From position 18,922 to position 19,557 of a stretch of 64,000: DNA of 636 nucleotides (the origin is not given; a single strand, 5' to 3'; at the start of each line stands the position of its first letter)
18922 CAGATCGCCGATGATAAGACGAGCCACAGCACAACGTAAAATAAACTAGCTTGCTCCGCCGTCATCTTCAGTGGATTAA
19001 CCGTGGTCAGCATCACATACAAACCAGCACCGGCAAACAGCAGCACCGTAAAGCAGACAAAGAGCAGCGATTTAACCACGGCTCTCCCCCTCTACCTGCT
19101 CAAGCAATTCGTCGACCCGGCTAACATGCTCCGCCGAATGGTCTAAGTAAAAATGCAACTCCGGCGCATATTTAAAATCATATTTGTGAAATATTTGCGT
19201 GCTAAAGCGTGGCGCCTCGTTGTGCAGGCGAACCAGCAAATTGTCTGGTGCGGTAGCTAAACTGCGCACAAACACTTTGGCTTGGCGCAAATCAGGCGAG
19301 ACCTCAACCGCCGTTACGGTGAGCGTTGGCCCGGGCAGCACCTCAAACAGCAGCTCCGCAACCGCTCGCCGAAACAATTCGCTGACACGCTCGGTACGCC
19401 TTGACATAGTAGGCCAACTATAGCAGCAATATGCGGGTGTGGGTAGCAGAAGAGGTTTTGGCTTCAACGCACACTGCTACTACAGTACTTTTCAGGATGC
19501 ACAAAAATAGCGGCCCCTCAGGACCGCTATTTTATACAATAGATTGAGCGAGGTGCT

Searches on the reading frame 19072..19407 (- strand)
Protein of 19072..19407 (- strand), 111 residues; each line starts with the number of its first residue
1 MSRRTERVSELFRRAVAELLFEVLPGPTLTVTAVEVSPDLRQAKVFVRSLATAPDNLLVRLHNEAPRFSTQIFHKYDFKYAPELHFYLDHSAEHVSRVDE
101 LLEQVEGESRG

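Call 40: search_protein_families(library=ncbifam, proteins=[window:19072-19407:-], max_evalue=0.001)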
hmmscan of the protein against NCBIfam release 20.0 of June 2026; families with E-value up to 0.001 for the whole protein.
window:19072-19407:- (111 aa): 7 families
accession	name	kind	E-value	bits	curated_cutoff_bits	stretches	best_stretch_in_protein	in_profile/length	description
NF001802.0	PRK00521.2-5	equivalog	2.8e-18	66.1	142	1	2-104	16-125/144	30S ribosome-binding factor RbfA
TIGR00082.1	rbfA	equivalog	1.2e-15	58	51.15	1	3-106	5-113/115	30S ribosome-binding factor RbfA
NF010388.0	PRK13815.1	equivalog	1.8e-12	47.3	167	1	1-109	1-114/122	ribosome-binding factor A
NF010390.0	PRK13817.1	equivalog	9.5e-11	42.2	236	1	1-104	1-108/119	ribosome-binding factor A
NF001806.0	PRK00521.3-4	equivalog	1.6e-06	28.5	136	1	8-108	14-115/118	30S ribosome-binding factor RbfA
NF001799.0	PRK00521.2-2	equivalog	1.6e-06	28.2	151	1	20-104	33-119/120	30S ribosome-binding factor RbfA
NF010389.0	PRK13816.1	equivalog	0.00041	20.3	196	0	1-54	1-58/131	ribosome-binding factor A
